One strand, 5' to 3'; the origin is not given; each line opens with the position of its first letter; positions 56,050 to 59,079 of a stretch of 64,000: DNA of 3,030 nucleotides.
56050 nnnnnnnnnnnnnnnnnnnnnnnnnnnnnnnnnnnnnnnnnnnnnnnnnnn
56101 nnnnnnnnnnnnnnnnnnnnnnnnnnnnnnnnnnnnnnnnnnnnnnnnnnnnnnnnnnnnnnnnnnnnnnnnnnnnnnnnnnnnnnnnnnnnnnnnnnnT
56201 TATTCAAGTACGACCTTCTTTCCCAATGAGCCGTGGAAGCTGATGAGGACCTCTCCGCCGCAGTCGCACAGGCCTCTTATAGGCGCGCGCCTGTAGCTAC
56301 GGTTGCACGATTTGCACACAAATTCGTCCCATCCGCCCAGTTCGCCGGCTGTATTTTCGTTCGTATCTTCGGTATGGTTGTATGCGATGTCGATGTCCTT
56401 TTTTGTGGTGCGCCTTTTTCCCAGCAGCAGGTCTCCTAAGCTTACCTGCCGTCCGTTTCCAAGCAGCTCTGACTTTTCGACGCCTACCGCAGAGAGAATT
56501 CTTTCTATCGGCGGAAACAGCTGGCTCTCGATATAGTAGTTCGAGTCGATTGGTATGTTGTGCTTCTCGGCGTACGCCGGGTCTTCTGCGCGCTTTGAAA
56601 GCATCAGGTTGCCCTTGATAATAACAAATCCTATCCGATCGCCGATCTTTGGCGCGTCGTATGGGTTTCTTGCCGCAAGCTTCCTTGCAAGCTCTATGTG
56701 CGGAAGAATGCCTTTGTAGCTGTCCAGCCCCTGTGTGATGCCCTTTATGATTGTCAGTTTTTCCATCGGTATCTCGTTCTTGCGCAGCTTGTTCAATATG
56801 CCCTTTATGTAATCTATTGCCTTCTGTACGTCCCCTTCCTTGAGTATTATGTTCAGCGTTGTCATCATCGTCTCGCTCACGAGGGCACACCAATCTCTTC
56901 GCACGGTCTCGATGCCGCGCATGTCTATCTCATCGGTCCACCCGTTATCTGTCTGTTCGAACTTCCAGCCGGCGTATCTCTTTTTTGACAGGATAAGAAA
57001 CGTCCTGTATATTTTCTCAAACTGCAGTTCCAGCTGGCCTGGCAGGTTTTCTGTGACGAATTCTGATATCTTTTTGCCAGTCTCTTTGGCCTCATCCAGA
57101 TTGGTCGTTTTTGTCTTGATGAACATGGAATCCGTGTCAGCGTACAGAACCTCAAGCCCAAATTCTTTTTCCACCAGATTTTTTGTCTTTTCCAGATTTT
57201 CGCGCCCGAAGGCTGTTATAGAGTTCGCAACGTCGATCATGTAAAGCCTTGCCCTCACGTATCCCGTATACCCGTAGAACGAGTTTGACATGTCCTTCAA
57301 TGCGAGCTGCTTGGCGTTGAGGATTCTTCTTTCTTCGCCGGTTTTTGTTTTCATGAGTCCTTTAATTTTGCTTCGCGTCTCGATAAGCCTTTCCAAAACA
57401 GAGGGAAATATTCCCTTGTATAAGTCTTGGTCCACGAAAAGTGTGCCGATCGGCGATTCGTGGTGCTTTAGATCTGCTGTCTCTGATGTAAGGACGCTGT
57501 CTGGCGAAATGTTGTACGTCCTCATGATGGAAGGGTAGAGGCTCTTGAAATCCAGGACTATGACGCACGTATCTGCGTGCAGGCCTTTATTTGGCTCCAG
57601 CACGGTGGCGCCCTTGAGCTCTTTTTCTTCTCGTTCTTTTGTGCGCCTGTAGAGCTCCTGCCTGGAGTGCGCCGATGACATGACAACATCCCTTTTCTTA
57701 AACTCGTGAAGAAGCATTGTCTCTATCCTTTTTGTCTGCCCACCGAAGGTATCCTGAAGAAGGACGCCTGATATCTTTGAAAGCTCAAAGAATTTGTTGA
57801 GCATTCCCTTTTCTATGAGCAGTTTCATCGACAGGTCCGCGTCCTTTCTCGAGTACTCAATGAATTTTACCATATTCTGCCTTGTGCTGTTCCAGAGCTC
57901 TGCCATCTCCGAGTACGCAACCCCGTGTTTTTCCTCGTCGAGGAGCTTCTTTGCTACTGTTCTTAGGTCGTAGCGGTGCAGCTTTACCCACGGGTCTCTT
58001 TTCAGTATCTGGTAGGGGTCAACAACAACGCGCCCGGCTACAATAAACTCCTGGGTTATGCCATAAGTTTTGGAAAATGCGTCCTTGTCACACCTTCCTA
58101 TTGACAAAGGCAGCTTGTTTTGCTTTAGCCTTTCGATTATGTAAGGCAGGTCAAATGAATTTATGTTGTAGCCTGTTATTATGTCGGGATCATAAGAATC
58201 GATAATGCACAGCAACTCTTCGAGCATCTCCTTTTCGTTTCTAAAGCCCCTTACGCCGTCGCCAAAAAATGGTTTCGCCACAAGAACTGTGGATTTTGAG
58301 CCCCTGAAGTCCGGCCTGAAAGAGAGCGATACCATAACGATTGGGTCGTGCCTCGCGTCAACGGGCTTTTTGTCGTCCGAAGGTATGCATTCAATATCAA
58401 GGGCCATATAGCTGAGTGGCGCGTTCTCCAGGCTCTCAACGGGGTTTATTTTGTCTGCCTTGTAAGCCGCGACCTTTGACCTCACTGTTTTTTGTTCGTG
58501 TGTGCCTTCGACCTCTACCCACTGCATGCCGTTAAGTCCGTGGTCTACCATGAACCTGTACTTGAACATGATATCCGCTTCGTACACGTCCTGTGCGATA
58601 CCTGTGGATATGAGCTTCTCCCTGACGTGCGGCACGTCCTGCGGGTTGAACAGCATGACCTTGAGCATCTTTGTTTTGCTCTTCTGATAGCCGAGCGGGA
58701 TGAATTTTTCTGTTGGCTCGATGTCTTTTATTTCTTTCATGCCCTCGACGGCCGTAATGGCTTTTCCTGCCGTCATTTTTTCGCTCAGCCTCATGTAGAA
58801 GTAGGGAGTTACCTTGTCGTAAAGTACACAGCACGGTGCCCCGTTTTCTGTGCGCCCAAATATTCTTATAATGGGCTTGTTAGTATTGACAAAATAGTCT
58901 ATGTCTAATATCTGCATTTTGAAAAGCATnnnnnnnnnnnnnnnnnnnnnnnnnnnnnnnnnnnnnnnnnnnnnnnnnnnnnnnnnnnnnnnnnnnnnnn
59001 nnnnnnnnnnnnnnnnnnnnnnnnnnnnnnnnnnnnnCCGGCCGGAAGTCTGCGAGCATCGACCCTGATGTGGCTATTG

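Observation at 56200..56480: PolB carries a C-terminal Cys4 zinc-ribbon extension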

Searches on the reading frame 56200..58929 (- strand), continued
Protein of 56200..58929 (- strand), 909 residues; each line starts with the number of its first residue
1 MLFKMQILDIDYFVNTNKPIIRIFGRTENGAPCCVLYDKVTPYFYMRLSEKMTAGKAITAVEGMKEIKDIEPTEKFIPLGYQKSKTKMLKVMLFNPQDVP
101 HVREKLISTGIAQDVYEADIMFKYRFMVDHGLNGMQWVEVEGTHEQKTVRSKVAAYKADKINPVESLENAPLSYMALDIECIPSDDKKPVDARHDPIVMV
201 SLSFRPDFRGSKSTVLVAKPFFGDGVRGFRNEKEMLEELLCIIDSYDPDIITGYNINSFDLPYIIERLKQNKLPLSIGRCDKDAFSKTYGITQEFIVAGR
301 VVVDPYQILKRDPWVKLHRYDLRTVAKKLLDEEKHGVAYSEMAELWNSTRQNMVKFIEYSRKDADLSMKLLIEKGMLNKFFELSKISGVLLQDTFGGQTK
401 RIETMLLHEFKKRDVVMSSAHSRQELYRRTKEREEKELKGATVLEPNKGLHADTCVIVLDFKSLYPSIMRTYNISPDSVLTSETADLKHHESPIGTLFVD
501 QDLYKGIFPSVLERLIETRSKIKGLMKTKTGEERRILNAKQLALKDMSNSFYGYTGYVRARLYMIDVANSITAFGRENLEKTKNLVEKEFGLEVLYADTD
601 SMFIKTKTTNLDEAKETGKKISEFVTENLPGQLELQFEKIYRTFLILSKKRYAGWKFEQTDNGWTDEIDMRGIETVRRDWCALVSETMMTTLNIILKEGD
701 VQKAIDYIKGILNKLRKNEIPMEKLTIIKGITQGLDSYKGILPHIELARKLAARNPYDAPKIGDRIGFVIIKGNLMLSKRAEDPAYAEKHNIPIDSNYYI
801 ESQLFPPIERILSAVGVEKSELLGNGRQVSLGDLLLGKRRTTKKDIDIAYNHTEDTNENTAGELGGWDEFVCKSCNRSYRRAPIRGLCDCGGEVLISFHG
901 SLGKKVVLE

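Call 51: find_encoding_contigs(protein=P0020, flank=8000, max_places=2)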
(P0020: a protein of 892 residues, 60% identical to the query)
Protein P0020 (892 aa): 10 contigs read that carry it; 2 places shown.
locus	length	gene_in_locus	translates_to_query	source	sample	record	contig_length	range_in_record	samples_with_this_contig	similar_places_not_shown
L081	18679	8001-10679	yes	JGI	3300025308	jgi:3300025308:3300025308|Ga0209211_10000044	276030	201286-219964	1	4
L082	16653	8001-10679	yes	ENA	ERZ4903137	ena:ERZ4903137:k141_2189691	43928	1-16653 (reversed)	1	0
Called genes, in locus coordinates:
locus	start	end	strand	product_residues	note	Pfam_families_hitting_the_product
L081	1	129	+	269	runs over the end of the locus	PF01944:SpoIIM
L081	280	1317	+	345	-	PF08540:HMG_CoA_synt_C (faint), PF08541:ACP_syn_III_C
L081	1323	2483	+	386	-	PF00108:Thiolase_N, PF22691:Thiolase_C_1, PF02803:Thiolase_C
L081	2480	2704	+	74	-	-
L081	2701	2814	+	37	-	-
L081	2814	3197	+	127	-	PF01796:OB_ChsH2_C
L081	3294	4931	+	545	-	PF00343:Phosphorylase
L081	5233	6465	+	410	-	PF13191:AAA_16 (faint), PF00004:AAA, PF13401:AAA_22, PF22703:Cdc6_lid, PF09079:WHD_Cdc6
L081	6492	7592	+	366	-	PF12850:Metallophos_2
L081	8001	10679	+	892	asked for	PF03104:DNA_pol_B_exo1, PF00136:DNA_pol_B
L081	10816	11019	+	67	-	-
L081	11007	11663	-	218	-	PF24387:AEP-like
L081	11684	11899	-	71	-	-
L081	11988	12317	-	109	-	PF01849:NAC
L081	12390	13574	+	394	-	PF01970:TctA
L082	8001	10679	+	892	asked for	PF03104:DNA_pol_B_exo1, PF00136:DNA_pol_B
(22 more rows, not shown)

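Call 53: predict_structure(alignment_id=A3)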
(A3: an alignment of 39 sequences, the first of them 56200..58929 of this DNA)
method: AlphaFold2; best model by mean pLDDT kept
length: 909 residues; sequences in the alignment: 39
mean_pLDDT: 84.4   pTM: 0.75
mean pLDDT of the five models: 84.4, 83.7, 82.9, 82.6, 80.2
residues with pLDDT >= 90: 371; 70-90: 437; 50-70: 77; < 50: 24
segments of 3 or more residues with pLDDT < 50: 554-559, 825-828, 852-861
pLDDT, mean of each block of 10 residues (from residue 1): 94 88 94 93 92 83 87 92 92 92 91 91 94 95 82 92 90 95 77 92 96 96 93 97 96 91 95 93 83 85 90 68 86 78 87 93 95 92 94 83 90 90 75 67 78 89 79 89 74 89 90 88 87 87 85 50 75 84 90 84 90 91 88 85 87 85 79 62 88 88 89 90 85 76 87 76 79 84 89 90 86 80 55 53 71 36 65 79 78 76 67
secondary structure, 60 per line:
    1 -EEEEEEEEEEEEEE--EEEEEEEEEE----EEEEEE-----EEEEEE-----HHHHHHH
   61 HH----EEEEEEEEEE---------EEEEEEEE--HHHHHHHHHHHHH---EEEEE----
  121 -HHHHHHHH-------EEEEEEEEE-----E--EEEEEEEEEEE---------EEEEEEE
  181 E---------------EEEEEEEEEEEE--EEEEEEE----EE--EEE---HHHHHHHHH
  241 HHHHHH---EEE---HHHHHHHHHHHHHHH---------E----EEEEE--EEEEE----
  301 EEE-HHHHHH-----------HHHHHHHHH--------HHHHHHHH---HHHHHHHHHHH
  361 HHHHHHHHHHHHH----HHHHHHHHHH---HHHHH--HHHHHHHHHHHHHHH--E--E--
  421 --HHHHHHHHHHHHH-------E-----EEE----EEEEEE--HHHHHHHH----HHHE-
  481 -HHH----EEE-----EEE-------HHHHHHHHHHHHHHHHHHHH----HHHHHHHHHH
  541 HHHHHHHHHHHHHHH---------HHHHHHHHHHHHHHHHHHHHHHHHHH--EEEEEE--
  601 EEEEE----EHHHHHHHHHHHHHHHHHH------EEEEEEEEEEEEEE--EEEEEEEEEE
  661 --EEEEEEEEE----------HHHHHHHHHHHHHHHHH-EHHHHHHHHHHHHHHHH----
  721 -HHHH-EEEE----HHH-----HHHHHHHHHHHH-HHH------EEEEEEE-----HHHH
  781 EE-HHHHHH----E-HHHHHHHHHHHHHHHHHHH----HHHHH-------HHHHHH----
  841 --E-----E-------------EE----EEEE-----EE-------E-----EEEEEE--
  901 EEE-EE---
elements in order (helices of 4 or more, strands of 3 or more residues): E2-15 E18-27 E32-37 E43-48 H54-62 E67-76 E86-93 H96-108 E112-116 H122-129 E137-145 E154-164 E174-181 E197-208 E211-217 E226-228 H232-246 E250-252 H256-270 E285-289 E292-296 E301-303 H305-310 H322-330 H339-346 H350-373 H378-387 H391-395 H398-412 H423-435 E449-451 E456-461 H464-471 E489-491 E497-499 H507-526 H531-555 H565-590 E593-598 E601-605 H611-628 E635-648 E651-660 E663-671 H682-698 H701-716 H722-725 E727-730 H743-754 E765-771 H777-780 H784-789 H796-814 H819-823 H831-836 E869-872 E893-898 E901-903

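Call 56: list_cluster_members(proteins=[P0121, window:56200-58929:-])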
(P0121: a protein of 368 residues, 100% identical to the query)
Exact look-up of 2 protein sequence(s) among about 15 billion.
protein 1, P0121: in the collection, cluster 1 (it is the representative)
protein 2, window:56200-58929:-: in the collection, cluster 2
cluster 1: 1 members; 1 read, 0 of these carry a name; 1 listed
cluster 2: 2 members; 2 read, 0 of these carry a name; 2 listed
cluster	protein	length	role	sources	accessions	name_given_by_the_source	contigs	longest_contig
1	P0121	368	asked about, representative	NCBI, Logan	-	-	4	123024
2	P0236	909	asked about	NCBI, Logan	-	-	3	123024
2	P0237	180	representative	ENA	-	-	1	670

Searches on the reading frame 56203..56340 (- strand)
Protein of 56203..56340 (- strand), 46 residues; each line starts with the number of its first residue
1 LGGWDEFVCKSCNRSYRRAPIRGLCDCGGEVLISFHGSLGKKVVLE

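Call 77: search_dna_similar(query=window:56203-56340:-, collection=phages, mode=protein, max_evalue=1, max_rows=15)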
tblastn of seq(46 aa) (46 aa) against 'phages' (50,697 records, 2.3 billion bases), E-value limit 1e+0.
No match.
